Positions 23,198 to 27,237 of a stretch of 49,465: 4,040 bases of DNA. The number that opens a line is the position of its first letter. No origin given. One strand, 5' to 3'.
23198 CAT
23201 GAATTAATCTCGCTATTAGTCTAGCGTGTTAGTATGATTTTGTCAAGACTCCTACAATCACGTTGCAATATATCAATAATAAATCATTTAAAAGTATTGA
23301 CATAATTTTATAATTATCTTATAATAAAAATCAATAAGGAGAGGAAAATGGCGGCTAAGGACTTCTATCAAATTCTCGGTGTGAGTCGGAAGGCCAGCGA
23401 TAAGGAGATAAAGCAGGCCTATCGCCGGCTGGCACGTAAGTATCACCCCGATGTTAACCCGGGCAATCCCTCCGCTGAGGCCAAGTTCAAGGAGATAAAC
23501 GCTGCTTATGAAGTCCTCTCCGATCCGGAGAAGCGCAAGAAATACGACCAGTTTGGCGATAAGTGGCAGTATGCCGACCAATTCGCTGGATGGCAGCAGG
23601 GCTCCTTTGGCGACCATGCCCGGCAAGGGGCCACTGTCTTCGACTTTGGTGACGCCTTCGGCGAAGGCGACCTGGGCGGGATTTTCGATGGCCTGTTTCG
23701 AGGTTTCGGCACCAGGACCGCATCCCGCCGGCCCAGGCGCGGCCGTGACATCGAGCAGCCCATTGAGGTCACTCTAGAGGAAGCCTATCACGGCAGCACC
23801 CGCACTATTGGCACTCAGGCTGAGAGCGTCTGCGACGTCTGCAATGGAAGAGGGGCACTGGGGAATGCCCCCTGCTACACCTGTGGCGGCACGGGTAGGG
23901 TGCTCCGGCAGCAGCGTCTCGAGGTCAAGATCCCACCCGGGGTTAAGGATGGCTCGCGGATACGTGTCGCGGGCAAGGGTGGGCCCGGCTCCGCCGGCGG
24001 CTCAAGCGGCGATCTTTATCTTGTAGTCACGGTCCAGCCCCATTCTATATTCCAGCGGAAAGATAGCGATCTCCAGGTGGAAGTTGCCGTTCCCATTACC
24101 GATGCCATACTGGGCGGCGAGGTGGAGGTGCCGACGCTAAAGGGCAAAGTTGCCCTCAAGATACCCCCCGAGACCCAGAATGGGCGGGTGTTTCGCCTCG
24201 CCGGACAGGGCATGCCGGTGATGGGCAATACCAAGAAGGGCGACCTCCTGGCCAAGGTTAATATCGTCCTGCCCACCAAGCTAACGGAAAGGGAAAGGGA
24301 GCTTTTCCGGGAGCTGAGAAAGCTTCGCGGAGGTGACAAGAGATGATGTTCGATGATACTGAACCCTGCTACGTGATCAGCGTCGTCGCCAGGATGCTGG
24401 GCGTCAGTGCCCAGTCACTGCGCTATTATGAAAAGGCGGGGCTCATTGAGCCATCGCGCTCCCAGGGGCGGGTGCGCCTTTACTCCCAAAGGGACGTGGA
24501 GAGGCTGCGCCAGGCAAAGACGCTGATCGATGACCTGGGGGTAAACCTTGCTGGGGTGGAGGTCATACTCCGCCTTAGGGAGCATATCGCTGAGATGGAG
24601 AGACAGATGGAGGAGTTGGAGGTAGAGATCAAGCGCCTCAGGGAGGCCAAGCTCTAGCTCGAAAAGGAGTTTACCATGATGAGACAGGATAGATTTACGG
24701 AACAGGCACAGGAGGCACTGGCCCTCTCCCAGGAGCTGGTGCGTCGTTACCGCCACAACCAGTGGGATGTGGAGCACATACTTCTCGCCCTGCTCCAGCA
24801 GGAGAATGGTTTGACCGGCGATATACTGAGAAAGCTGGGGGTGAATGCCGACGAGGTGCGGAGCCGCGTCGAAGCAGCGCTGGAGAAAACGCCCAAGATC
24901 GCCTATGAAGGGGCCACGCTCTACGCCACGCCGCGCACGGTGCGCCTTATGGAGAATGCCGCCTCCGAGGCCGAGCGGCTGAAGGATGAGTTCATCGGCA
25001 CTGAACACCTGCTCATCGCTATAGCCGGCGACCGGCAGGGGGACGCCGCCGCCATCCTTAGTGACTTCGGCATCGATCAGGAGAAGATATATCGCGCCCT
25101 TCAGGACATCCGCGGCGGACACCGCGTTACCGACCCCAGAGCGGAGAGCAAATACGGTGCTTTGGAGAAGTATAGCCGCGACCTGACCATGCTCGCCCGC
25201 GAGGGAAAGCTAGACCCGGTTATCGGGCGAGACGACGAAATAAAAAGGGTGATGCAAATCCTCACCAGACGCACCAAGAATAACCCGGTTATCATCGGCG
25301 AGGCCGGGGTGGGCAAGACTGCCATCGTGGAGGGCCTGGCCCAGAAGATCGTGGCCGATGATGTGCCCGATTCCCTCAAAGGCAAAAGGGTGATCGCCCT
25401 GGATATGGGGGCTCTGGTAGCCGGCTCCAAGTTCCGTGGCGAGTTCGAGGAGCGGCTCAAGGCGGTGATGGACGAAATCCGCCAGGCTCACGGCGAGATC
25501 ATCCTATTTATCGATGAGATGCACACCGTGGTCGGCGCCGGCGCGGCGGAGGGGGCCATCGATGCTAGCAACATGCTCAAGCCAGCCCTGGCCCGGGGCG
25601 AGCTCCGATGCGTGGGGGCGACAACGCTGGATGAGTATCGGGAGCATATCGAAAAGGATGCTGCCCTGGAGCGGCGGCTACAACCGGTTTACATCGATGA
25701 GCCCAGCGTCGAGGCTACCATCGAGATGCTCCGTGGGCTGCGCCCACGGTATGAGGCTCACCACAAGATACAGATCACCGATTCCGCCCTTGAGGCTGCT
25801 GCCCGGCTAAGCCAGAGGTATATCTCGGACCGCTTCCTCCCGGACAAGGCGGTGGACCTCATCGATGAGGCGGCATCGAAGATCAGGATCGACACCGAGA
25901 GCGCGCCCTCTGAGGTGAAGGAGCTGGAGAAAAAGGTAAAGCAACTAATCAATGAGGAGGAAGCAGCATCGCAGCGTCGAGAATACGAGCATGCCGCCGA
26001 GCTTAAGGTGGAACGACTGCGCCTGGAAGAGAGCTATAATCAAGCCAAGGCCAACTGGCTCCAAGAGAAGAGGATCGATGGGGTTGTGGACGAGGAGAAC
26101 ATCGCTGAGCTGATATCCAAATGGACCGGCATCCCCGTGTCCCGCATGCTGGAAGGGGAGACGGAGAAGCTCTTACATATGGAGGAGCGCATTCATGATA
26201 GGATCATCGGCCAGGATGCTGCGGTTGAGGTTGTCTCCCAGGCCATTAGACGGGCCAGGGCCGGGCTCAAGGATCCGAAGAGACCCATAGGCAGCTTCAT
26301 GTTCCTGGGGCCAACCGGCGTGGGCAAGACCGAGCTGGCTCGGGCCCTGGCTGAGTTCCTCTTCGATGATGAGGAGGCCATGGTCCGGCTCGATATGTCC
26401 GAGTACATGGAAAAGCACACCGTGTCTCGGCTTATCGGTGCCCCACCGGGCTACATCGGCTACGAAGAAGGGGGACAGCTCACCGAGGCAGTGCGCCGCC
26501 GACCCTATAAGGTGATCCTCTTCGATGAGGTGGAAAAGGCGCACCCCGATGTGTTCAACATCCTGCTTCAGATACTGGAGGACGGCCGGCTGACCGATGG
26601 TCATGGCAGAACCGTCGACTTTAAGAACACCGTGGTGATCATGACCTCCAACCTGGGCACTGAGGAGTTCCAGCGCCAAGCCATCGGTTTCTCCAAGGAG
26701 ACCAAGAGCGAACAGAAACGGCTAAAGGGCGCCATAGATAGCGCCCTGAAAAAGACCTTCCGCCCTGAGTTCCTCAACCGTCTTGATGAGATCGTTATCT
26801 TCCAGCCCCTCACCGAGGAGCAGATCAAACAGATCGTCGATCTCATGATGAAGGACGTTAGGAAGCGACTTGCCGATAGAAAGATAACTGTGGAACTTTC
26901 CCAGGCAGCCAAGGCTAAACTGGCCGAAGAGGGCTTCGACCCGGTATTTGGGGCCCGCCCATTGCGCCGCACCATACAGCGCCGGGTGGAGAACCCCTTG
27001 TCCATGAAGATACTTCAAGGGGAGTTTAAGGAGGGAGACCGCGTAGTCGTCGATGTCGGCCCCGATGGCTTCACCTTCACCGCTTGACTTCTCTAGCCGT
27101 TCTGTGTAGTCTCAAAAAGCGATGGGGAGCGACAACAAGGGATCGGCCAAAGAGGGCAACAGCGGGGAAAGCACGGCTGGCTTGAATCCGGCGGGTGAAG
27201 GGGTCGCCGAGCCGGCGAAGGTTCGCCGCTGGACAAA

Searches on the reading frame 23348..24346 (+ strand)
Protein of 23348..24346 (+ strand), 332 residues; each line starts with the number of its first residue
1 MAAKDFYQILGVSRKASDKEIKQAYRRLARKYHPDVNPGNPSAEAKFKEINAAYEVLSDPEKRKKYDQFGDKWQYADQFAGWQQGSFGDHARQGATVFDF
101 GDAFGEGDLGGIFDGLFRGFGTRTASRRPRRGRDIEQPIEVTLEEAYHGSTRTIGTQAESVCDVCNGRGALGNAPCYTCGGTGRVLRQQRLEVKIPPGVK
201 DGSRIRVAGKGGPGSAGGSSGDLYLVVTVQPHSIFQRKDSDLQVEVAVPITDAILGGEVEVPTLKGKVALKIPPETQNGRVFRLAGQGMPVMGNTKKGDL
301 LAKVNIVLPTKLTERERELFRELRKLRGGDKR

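Call 5: search_protein_families(library=pfam, proteins=[window:23348-24346:+])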
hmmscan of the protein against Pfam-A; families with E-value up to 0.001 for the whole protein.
window:23348-24346:+ (332 aa): 3 families
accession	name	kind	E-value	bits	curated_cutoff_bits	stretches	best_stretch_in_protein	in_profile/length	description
PF01556.23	DnaJ_C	-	4e-50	170.2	26.6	1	135-309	1-152/152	DnaJ C terminal domain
PF00226.36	DnaJ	-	7.3e-31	106.5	27.8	1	5-67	1-63/63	DnaJ domain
PF00684.25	DnaJ_CXXCXGXG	-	0.00056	20.6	32.7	0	159-183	41-65/65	DnaJ central domain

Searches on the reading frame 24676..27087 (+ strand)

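Call 5: search_protein_families(library=pfam, proteins=[window:24676-27087:+])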
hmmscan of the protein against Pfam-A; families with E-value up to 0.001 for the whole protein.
window:24676-27087:+ (803 aa): 24 families
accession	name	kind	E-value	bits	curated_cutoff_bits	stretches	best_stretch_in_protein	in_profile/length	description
PF07724.20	AAA_2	-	4.4e-74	248.5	27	1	536-706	1-166/166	AAA domain (Cdc48 subfamily)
PF17871.7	AAA_lid_9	-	1.9e-35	121.3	22.8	1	344-444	1-101/104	AAA lid domain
PF10431.15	ClpB_D2-small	-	2.8e-31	107.8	21.9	1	712-792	1-81/81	C-terminal, D2-small domain, of ClpB protein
PF02861.25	Clp_N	-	3.6e-29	101.1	20.7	2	95-147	1-53/53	Clp amino terminal domain, pathogenicity island component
PF00004.35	AAA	-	2.7e-21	76.8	21.2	2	206-317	3-109/131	ATPase family associated with various cellular activities (AAA)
PF07728.20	AAA_5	-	2.4e-18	66.9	22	1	541-662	2-125/139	AAA domain (dynein-related subfamily)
PF13191.12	AAA_16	-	2.2e-12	48.2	32.6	1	182-228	2-51/167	AAA ATPase domain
PF13401.12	AAA_22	-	3.3e-11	44.1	27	0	541-636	8-110/130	AAA domain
PF00158.32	Sigma54_activat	-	4.9e-09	36.5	20.2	1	539-658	23-142/168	Sigma-54 interaction domain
PF01637.24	ATPase_2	-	4.3e-08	33.7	33.2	0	185-352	4-191/225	ATPase domain predominantly from Archaea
PF12775.13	AAA_7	-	2.4e-07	30.9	25.8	0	540-587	35-82/181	P-loop containing dynein motor region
PF20720.3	nSTAND3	-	5.3e-07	29.9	27.2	0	189-229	7-45/155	Novel STAND NTPase 3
PF13173.12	AAA_14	-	1.1e-06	29.1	27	0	543-637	7-88/129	AAA domain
PF05621.17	TniB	-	1e-05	25.5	22.4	0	189-340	23-184/189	Bacterial TniB protein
PF05496.18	RuvB_N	-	5.2e-05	23.5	27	0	508-560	7-55/159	Holliday junction DNA helicase RuvB P-loop domain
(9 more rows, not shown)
